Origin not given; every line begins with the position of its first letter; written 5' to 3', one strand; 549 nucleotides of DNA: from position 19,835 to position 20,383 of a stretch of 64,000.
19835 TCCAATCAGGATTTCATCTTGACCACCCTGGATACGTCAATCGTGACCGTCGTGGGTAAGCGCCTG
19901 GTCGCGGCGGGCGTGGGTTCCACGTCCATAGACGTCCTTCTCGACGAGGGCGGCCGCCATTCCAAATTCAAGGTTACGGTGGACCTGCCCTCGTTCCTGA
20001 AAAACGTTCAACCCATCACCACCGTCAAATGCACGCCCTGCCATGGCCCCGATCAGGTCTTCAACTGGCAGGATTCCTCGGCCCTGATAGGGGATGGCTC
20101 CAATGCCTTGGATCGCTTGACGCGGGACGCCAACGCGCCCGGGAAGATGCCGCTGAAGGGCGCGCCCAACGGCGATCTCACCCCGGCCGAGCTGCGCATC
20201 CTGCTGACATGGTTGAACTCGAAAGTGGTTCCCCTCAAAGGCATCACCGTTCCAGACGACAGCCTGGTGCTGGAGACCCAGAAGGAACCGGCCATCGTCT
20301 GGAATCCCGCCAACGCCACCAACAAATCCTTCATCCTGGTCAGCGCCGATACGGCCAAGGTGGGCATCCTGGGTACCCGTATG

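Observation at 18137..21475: Surface protein threading three CxxCH...MP mono-haem-like modules through a stalk of nine Big_2 Ig domains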

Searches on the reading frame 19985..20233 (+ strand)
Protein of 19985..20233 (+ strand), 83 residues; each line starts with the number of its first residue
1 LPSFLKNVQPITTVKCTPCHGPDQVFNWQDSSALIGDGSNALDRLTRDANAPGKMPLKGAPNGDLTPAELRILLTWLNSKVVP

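Call 6: search_protein_families(library=pfam, proteins=[window:19985-20233:+], max_evalue=10)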
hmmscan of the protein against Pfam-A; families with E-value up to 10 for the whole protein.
seq(83 aa): 2 families
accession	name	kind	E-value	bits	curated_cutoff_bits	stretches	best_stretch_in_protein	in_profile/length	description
PF13442.11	Cytochrome_CBB3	-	0.006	17.3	27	1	13-77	11-68/68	Cytochrome C oxidase, cbb3-type, subunit III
PF22297.1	PccH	-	0.13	12.8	24.4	1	4-24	2-22/133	PccH Cytochrome c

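Call 13: search_solved_structures(query=A2, max_evalue=10, show_alignments=3)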
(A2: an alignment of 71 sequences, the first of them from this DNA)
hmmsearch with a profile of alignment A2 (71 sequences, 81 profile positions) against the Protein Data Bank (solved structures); distinct sequences matched with E-value up to 10: 98 (the best 60 are shown).
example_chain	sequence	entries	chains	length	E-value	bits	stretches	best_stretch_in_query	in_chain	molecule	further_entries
9g83_v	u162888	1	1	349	4.3e-05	26.7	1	10-78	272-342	Cbb3-type cytochrome c oxidase subunit CcoP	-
6xkw_p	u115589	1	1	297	0.0022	21.2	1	9-78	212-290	Cbb3-type cytochrome c oxidase subunit CcoP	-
6xkx_p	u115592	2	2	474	0.0023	21.1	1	9-78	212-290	Cbb3-type cytochrome c oxidase subunit CcoP,Cytochrome c-type cyt cy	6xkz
4rlr_A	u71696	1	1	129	0.0049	20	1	3-29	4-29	Cytochrome c, 1 heme-binding site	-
8snh_G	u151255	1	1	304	0.0082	19.3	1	9-78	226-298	Cbb3-type cytochrome c oxidase subunit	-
5c2v_A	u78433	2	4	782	0.015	18.5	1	3-36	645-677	HYDRAZINE SYNTHASE ALPHA SUBUNIT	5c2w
5mab_A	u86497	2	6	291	0.019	18.2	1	15-80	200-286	FoxE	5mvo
9wt9_A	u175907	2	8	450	0.043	17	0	12-31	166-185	Cytochrome c,Multiheme cytochrome c selenoprotein mutant (MccSep U325A) | Cytochrome c,Multiheme cytochrome c selenoprotein (MccSep)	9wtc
9wt8_A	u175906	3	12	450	0.044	17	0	12-31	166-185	Cytochrome c,Multiheme cytochrome c selenoprotein (MccSep)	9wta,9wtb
8z82_C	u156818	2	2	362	0.059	16.6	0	10-32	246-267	Photosynthetic reaction center cytochrome c subunit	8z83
4j20_A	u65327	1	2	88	0.097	15.9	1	12-72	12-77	Cytochrome c-555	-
2pac_A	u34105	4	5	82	0.11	15.8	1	15-78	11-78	CYTOCHROME C551 | Cytochrome c-551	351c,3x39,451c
8smr_G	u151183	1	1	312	0.11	15.7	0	9-25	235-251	Cbb3-type cytochrome c oxidase subunit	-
1abw_A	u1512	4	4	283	0.13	15.5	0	32-73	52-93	HEMOGLOBIN-BASED BLOOD SUBSTITUTE | HEMOGLOBIN | PROTEIN (DEOXYHEMOGLOBIN (ALPHA CHAIN))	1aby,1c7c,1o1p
2exv_A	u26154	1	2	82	0.13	15.5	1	15-78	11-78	Cytochrome c-551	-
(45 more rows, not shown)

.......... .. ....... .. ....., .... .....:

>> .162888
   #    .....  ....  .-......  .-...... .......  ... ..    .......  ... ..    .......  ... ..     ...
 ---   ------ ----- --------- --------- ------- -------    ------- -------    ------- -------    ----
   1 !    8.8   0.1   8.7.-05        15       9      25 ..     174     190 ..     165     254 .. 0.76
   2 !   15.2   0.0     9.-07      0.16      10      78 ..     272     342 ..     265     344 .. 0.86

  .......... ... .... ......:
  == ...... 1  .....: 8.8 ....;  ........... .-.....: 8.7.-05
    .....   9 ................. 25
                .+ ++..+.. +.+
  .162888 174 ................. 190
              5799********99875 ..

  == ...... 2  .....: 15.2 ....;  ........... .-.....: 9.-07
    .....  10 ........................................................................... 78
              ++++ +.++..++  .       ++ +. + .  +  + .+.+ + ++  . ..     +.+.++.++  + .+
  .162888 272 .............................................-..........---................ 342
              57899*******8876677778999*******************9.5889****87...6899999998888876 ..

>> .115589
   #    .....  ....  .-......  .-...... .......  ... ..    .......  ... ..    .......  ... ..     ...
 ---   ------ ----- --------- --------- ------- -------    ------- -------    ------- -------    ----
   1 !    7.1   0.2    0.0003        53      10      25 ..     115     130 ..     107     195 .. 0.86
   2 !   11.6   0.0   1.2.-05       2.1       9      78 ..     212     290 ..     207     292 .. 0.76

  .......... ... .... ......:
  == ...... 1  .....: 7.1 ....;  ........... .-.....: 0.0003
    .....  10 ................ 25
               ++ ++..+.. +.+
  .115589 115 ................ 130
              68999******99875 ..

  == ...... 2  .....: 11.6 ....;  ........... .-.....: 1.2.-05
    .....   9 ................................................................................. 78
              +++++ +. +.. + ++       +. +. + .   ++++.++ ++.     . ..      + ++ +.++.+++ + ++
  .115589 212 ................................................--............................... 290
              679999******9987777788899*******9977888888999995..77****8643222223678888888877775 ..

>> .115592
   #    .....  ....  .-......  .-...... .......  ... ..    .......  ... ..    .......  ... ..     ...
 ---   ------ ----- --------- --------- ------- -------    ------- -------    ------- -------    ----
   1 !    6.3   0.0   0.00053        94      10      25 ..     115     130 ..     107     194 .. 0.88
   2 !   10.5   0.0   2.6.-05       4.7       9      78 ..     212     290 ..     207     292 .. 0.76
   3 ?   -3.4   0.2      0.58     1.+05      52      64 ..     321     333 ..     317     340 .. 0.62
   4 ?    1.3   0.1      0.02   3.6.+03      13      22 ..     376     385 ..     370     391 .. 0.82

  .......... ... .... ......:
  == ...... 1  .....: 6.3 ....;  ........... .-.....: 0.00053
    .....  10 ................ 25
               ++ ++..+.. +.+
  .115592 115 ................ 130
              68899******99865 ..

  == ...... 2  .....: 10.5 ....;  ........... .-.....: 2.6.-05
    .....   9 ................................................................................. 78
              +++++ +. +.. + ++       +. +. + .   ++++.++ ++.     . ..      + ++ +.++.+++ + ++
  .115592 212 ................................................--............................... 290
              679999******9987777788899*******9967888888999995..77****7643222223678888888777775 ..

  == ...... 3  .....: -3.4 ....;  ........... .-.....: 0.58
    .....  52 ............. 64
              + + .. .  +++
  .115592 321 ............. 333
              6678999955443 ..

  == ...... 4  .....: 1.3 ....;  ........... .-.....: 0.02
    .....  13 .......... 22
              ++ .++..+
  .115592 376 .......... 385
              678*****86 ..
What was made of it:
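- On Class-I c-type cytochrome (monohaem, His/Met): The family profile matches CcoP in PDB at E 4.3e-5 (call 13).
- It also gives weaker matches to PccH, hydrazine synthase alpha, FoxE and c551/c6 (call 13).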

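Call 22: predict_structure(alignment_id=A2)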
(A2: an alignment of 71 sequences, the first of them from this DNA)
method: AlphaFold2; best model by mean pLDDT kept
length: 83 residues; sequences in the alignment: 71
mean_pLDDT: 94.9   pTM: 0.84
mean pLDDT of the five models: 94.9, 94.5, 94.3, 94.1, 88.9
residues with pLDDT >= 90: 78; 70-90: 4; 50-70: 1; < 50: 0
segments of 3 or more residues with pLDDT < 50: none
pLDDT, mean of each block of 10 residues (from residue 1): 96 96 93 96 96 93 96 97 78
secondary structure, 60 per line:
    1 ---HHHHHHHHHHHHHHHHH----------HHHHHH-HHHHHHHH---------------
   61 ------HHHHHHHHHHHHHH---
elements in order: H4-20 H31-36 H38-45 H67-80
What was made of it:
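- On Class-I c-type cytochrome (monohaem, His/Met): The AF2 module has pLDDT 94.9 with helices 4-20, 31-36, 38-45 and 67-80 (call 22).
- Module 2 models at pLDDT 94.9 and pTM 0.84 as four helices, with CxxCH at the end of helix 1 (call 22).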

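Call 25: search_protein_representatives(alignment_id=A2)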
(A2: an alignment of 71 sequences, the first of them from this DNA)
Query: 71 sequences, 81 profile positions. Proteins with E-value up to 0.001 (for the whole library): 5634; up to 1e-10: 446; up to 1e-30: 27. The best 150 are listed.
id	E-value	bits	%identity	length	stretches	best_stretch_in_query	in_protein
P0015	1.9e-83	290.6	-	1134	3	2-81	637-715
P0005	4.1e-82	286.3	-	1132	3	2-80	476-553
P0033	2.3e-76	267.9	-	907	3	2-81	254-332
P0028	1.6e-74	262.0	-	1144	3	2-81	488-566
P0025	1.8e-73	258.6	-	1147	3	2-80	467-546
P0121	2.7e-71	251.6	-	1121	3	2-80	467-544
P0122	1.7e-62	223.5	-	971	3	2-79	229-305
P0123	3.7e-61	219.2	-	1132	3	1-80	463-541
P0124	1.9e-52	191.2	-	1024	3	2-80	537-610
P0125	2.4e-51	187.7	-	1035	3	2-80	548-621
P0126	7.3e-51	186.2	-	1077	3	1-80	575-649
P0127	1.7e-50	185.0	-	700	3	3-79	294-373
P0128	2.0e-49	181.6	-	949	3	2-80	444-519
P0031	1.4e-42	159.7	-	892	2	1-79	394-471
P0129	2.5e-42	158.8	-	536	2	2-81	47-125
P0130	1.4e-41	156.4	-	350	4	4-79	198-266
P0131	1.4e-39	150.0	-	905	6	3-80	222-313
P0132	6.1e-39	148.0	-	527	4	4-80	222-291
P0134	2.7e-38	145.9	-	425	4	6-79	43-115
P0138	2.6e-33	129.9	-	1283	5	2-79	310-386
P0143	2.8e-30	120.2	-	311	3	2-79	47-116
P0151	7.7e-27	109.2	-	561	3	3-80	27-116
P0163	4.0e-24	100.5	-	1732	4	3-79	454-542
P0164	5.0e-24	100.2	-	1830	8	4-78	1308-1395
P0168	5.3e-23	96.9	-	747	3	10-78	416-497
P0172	1.5e-22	95.5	-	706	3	4-79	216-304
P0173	1.8e-22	95.2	-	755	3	3-80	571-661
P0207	4.1e-19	84.5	-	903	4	4-79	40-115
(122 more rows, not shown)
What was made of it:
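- A profile search of 1.84 billion proteins gives 5,634 hits, 446 of them at E<=1e-10 (call 25).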

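Call 26: fold_search(model_id=the predicted structure, library=pdb)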
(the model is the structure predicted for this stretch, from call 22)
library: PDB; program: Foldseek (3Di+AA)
matches with E <= 10: 44; with E <= 0.001: 0
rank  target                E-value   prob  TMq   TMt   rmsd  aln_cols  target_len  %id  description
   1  7e1w_O                1.0e+00  0.14  0.41  0.20   6.7        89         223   15  Cryo-EM structure of hybrid respiratory supercomplex consisting of Mycobacterium tuberculosis complexIII and Mycobacte (released 2021-10-27)
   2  6rtd_B                2.0e+00  0.10  0.39  0.10   6.7        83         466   14  Dihydro-heme d1 dehydrogenase NirN in complex with DHE (released 2019-06-19)
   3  7aba_A                2.2e+00  0.05  0.28  0.08  13.2        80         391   18  The structure of the Bottromycin biosynthetic protein SalCYP (released 2020-12-02)
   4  6eqo_A                3.5e+00  0.03  0.18  0.02   7.6        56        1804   21  Tri-functional propionyl-CoA synthase of Erythrobacter sp. NAP1 with bound NADP+ and phosphomethylphosphonic acid aden (released 2018-10-24)
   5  6rte_A                4.0e+00  0.07  0.42  0.11   6.1        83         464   16  Dihydro-heme d1 dehydrogenase NirN in complex with DHE (released 2019-06-19)
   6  6rtd_A                4.0e+00  0.07  0.42  0.11   6.1        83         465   16  Dihydro-heme d1 dehydrogenase NirN in complex with DHE (released 2019-06-19)
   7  4oaf_B                4.2e+00  0.04  0.22  0.08   6.9        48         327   21  Crystal structure of the cytosolic domain of mouse MiD51 (released 2014-01-22)
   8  4nxu_C                4.9e+00  0.04  0.22  0.08   6.9        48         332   21  Crystal structure of the cytosolic domain of human MiD51 (released 2013-12-25)
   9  9cyy_d                5.2e+00  0.07  0.31  0.04   5.0        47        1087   13  Cryo-EM structure of MRV virion (released 2024-12-18)
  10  1l8d_B                5.9e+00  0.09  0.35  0.30   4.5        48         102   27  Rad50 coiled-coil Zn hook (released 2002-08-28)
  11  2gb8_MODEL_1_B        5.9e+00  0.06  0.42  0.36   7.9       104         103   19  Solution structure of the complex between yeast iso-1-cytochrome c and yeast cytochrome c peroxidase (released 2006-11-21)
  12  1nv9                  5.9e+00  0.04  0.26  0.09  11.8        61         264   16  HemK, apo structure (released 2003-05-27)
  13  1r8q_E                5.9e+00  0.02  0.25  0.13   8.7        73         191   22  FULL-LENGTH ARF1-GDP-MG IN COMPLEX WITH BREFELDIN A AND A SEC7 DOMAIN (released 2004-01-20)
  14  7aba_B                5.9e+00  0.02  0.28  0.08  12.9        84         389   18  The structure of the Bottromycin biosynthetic protein SalCYP (released 2020-12-02)
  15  7o2d                  5.9e+00  0.02  0.26  0.12  12.4        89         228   17  Unspecific peroxygenase from Hypoxylon sp. EC38 in complex with 2-(N-morpholino) ethanesulfonic acid (MES) (released 2021-09-15)
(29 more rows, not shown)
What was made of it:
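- On Class-I c-type cytochrome (monohaem, His/Met): Foldseek against PDB gives a best E of 1.0 and TM 0.4-0.5, although the top hits are cytochrome c domains (call 26).
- Tried and rejected: Foldseek of the module model against PDB: nothing was significant (call 26).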
